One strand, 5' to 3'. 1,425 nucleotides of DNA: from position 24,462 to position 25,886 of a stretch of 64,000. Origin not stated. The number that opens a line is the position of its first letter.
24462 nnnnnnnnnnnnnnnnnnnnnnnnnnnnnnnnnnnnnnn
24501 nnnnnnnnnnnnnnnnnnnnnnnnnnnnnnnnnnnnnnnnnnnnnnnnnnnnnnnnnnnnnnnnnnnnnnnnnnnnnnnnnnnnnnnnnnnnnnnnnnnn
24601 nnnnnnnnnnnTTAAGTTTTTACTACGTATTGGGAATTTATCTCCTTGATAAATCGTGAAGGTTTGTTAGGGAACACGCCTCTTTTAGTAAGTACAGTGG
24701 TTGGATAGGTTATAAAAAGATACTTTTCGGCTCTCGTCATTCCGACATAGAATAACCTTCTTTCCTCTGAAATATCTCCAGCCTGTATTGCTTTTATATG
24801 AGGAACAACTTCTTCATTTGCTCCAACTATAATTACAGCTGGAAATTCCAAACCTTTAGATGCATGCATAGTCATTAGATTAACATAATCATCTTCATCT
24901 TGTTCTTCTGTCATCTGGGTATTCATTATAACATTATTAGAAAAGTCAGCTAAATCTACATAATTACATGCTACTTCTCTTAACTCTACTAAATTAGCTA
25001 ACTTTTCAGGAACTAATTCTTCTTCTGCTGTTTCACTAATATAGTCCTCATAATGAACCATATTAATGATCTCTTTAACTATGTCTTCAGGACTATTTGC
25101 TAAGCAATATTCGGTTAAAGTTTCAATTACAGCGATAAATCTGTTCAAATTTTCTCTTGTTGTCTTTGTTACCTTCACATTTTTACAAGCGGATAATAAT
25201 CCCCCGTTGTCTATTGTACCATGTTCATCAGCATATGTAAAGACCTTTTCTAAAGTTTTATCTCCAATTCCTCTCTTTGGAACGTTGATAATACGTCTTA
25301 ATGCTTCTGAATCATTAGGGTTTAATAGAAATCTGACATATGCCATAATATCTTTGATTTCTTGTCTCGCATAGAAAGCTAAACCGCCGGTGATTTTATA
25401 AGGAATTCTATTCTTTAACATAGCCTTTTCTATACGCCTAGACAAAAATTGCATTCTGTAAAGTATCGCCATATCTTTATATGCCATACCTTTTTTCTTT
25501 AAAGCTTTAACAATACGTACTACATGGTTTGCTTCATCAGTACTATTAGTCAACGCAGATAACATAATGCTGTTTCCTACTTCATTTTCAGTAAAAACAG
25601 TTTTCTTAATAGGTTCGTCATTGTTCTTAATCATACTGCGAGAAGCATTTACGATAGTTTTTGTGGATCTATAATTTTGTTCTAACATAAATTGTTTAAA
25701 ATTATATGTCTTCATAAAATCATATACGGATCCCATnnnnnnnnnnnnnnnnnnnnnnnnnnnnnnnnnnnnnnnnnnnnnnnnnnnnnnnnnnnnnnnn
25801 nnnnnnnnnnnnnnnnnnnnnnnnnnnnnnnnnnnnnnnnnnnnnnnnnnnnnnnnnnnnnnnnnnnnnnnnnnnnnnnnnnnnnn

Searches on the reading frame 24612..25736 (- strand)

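Call 64: search_protein_families(library=pfam, proteins=[window:24612-25736:-], max_evalue=0.001)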
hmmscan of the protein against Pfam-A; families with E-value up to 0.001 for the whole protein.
window:24612-25736:- (374 aa): 4 families
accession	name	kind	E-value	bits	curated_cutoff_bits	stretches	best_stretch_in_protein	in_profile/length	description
PF13361.12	UvrD_C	-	4.3e-67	227.4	25.6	1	17-344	2-347/350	UvrD-like helicase C-terminal domain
PF13538.12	UvrD_C_2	-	2.3e-10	40.6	27.4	1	287-342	4-51/52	UvrD-like helicase C-terminal domain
PF13087.12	AAA_12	-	0.00021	21.4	27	0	238-342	91-190/195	AAA domain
PF01443.25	Viral_helicase1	-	0.00042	20.6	21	1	266-342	157-226/228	Viral superfamily 1 RNA helicase core domain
